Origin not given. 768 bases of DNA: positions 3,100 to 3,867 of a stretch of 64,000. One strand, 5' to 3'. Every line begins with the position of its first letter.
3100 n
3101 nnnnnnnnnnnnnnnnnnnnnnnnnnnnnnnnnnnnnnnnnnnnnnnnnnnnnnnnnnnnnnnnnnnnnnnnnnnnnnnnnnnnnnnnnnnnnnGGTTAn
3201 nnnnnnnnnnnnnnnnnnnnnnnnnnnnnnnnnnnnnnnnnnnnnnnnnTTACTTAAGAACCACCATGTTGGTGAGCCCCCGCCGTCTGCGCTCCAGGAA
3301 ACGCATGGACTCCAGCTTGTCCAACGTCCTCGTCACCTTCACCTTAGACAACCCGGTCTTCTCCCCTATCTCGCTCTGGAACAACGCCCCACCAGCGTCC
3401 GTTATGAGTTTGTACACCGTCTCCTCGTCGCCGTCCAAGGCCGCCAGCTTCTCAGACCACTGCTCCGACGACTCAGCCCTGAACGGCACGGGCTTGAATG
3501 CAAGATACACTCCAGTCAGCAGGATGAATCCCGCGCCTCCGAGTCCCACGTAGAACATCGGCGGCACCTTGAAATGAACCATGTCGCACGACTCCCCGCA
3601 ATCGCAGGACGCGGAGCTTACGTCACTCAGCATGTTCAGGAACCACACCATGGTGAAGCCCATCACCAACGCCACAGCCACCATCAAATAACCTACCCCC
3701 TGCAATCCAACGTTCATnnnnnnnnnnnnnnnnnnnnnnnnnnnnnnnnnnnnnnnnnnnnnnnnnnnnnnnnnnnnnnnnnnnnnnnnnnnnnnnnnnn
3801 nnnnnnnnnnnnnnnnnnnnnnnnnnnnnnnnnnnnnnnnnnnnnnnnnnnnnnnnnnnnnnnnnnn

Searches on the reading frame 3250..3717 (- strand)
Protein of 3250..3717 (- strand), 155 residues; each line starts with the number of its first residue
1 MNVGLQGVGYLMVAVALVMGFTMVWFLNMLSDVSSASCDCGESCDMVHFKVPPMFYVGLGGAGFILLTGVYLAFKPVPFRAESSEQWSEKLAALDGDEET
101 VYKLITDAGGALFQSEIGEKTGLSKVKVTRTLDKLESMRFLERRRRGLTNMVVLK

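Call 81: search_protein_families(library=pfam, proteins=[window:3250-3717:-], max_evalue=0.001)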
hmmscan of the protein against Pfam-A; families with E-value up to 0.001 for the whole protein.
window:3250-3717:- (155 aa): 3 families
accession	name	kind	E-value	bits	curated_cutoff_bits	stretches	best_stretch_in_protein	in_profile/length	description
PF24034.1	DUF7343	-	1.7e-10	41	27.6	1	96-154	3-61/62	Domain of unknown function (DUF7343)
PF12802.13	MarR_2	-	5.8e-06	26.8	27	1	106-145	15-54/61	MarR family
PF01047.28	MarR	-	9.8e-05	22.6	24.6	1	110-145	16-51/59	MarR family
